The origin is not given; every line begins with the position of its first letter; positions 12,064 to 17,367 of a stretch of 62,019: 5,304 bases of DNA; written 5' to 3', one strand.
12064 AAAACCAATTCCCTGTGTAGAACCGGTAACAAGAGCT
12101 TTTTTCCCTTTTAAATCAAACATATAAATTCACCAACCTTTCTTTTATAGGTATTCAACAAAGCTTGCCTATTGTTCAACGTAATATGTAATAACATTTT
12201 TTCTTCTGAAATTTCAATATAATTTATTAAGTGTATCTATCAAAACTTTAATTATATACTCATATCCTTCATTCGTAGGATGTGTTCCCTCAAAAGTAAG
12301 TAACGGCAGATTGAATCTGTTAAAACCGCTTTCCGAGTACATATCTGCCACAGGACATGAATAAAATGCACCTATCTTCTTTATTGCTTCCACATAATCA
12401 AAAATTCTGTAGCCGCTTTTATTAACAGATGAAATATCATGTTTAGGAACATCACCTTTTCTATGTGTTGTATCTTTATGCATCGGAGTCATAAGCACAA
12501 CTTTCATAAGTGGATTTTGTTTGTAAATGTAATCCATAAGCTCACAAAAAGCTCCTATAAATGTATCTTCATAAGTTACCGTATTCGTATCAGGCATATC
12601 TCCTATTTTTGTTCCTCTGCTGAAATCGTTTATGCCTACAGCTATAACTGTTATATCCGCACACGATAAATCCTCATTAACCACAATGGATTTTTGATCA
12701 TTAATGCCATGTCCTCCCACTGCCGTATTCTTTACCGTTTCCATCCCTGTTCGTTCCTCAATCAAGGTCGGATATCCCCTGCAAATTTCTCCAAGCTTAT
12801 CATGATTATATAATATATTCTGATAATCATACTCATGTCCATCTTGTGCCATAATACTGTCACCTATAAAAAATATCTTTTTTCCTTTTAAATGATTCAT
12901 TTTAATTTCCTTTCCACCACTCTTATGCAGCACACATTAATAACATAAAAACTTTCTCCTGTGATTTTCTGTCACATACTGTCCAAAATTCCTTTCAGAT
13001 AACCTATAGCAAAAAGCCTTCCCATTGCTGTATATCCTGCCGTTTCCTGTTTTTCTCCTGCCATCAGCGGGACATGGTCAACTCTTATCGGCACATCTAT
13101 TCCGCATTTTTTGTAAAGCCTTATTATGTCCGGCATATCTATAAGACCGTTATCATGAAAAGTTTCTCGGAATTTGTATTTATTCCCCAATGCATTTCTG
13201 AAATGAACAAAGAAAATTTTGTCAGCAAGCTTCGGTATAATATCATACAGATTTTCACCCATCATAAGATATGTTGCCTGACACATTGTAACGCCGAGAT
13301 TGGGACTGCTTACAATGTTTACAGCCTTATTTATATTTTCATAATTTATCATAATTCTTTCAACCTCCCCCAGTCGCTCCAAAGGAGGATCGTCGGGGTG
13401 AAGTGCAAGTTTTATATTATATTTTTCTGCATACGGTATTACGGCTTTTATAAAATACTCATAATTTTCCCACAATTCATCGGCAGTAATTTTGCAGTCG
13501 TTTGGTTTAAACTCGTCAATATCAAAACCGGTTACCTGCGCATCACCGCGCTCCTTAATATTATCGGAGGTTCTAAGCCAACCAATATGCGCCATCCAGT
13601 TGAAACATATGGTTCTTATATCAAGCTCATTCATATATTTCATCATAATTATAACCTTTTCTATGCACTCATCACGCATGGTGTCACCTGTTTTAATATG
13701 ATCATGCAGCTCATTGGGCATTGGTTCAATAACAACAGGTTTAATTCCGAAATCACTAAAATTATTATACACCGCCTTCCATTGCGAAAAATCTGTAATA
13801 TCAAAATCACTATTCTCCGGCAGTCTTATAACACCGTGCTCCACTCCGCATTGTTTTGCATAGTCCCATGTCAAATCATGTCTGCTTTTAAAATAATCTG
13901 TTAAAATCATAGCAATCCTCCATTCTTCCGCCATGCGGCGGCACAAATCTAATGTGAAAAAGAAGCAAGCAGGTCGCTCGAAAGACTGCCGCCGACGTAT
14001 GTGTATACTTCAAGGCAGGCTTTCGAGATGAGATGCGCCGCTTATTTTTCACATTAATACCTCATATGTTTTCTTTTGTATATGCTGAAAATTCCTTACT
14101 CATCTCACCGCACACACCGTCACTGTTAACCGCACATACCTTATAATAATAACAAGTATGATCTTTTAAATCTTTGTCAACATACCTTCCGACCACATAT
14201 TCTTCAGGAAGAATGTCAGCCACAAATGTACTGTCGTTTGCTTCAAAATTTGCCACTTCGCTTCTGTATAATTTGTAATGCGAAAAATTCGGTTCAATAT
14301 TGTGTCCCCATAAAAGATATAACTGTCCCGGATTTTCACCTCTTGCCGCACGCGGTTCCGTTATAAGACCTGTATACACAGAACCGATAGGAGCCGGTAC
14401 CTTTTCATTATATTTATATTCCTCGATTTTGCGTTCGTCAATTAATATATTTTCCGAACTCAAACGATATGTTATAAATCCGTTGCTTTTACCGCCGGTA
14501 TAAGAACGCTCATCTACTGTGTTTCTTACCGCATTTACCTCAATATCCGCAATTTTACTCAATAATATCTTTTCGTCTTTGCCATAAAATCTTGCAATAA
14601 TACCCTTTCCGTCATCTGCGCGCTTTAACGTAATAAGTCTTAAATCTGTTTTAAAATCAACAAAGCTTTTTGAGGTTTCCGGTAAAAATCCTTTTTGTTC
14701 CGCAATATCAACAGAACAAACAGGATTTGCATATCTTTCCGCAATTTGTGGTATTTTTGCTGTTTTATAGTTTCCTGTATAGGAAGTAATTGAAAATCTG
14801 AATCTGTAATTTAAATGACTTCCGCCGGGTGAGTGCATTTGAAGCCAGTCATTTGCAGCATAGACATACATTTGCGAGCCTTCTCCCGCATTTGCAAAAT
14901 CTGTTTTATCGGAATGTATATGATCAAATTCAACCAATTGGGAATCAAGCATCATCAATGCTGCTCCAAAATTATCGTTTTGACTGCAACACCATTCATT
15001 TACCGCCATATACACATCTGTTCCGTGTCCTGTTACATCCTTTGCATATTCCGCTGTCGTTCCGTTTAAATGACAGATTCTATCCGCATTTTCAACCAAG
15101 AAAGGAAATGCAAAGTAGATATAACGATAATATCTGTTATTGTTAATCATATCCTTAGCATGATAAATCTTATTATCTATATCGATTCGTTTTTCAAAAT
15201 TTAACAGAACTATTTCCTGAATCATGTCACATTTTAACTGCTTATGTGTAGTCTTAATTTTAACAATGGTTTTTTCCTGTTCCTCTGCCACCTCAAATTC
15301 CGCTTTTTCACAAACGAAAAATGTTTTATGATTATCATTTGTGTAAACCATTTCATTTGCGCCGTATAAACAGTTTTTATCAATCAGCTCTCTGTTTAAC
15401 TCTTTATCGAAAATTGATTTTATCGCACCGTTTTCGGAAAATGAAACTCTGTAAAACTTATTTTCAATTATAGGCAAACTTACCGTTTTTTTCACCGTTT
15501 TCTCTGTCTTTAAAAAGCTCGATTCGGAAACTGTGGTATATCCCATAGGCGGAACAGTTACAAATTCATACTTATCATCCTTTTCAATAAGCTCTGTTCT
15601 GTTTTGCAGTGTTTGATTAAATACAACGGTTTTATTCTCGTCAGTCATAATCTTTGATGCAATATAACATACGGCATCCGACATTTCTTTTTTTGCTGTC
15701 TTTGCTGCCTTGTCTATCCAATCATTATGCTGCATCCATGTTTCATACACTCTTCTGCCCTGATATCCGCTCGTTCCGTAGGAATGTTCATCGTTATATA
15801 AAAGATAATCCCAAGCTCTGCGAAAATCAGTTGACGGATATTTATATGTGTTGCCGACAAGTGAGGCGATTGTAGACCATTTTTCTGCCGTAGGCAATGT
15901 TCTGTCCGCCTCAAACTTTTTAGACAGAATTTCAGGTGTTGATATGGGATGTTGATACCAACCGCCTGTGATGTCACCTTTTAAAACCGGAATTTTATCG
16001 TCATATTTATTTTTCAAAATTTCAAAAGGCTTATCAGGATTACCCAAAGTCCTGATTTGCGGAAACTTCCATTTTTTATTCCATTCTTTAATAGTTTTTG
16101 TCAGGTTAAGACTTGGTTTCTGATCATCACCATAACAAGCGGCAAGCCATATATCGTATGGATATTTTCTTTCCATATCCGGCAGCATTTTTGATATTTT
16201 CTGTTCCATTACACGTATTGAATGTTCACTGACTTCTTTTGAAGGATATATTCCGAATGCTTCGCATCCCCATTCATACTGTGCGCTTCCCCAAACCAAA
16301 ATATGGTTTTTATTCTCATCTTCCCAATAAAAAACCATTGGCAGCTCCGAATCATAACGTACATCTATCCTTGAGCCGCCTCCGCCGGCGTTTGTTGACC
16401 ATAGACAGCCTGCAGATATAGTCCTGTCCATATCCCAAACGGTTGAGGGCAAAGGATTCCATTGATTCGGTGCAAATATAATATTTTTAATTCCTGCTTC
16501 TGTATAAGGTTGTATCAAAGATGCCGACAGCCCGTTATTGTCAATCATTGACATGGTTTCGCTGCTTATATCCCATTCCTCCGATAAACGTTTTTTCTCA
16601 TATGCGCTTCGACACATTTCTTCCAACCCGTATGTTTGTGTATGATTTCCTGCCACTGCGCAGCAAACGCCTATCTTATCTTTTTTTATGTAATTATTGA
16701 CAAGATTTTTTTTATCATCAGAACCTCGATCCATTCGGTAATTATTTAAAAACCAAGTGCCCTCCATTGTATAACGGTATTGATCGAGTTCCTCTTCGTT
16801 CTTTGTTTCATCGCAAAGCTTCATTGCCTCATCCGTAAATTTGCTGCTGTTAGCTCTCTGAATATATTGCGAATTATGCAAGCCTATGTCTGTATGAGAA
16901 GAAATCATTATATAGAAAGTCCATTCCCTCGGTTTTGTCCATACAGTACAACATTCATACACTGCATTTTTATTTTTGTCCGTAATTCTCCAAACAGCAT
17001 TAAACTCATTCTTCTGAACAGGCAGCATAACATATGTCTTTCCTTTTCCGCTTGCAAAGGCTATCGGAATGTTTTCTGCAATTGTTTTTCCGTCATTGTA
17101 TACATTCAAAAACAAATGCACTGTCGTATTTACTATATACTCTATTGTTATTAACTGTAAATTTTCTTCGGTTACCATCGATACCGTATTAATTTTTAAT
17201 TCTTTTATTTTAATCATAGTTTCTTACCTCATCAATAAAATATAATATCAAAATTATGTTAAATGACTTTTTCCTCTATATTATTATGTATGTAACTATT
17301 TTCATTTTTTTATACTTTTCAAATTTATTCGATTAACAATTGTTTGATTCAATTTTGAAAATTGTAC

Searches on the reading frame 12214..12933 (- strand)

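Call 45: search_protein_families(library=pfam, proteins=[window:12214-12933:-], max_evalue=0.00001)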
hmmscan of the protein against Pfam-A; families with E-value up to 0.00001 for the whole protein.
window:12214-12933:- (239 aa): 2 families
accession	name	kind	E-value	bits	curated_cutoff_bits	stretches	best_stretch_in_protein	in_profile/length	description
PF13472.12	Lipase_GDSL_2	-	8.4e-14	52.9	32.9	1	22-225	1-177/178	GDSL-like Lipase/Acylhydrolase family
PF00657.28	Lipase_GDSL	-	1.3e-08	35.7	23.6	1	20-229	1-206/208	GDSL-like Lipase/Acylhydrolase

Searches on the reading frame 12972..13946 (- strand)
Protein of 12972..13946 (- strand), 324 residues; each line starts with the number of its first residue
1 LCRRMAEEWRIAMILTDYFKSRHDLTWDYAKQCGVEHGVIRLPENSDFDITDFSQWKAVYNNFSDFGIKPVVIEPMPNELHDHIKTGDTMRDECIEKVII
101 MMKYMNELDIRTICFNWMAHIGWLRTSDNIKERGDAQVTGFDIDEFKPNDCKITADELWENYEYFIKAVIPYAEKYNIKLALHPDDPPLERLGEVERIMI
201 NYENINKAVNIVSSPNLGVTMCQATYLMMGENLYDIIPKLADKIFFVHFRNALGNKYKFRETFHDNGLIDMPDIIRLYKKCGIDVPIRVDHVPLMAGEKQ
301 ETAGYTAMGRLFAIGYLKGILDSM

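Call 45: search_protein_families(library=pfam, proteins=[window:12972-13946:-], max_evalue=0.00001)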
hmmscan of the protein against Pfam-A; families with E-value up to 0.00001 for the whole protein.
window:12972-13946:- (324 aa): 2 families
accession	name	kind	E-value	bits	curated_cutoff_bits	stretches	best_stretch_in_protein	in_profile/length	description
PF03786.19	UxuA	-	1.2e-62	212.2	23.7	2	152-323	174-349/352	D-mannonate dehydratase (UxuA)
PF01261.30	AP_endonuc_2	-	1.5e-09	38.3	31.1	1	29-284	3-222/249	Xylose isomerase-like TIM barrel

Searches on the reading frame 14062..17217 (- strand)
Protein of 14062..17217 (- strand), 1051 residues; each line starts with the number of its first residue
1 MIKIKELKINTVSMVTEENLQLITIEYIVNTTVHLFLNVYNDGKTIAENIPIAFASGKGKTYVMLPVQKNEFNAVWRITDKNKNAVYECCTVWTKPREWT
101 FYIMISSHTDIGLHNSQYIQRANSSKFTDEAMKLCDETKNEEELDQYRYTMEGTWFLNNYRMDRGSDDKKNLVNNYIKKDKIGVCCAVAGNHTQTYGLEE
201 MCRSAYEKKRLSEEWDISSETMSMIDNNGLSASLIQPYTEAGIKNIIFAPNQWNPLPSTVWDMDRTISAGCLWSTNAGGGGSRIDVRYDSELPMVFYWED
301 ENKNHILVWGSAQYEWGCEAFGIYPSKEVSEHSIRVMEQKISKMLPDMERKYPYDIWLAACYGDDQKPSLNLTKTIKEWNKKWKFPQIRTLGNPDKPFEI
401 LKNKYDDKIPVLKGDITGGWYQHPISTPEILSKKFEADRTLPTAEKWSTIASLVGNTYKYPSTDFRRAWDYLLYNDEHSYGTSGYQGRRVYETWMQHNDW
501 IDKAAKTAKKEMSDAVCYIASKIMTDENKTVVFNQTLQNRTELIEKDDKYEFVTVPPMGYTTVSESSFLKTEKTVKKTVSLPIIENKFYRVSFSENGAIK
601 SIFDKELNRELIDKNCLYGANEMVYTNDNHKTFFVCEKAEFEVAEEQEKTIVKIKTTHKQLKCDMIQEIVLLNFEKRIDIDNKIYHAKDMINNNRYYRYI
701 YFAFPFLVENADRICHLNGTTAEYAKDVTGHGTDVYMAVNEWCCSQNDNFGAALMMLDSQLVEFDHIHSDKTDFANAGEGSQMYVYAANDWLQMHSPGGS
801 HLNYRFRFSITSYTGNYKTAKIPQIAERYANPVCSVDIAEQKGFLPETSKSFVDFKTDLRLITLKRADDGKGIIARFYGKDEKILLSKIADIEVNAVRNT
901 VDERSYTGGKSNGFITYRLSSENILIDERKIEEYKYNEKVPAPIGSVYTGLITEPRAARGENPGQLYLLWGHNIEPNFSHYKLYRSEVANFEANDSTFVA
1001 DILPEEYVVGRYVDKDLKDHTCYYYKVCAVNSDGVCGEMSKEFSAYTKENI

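Call 44: search_protein_families(library=pfam, proteins=[window:14062-17217:-], max_evalue=0.00001)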
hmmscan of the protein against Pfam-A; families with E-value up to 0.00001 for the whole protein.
window:14062-17217:- (1051 aa): 2 families
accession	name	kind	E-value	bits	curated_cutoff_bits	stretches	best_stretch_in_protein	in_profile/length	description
PF07748.19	Glyco_hydro_38C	-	2.5e-08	34.8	25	1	584-707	1-127/206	Glycosyl hydrolases family 38 C-terminal domain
PF01074.27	Glyco_hydro_38N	-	8e-06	25.9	25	0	107-254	8-149/270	Glycosyl hydrolases family 38 N-terminal domain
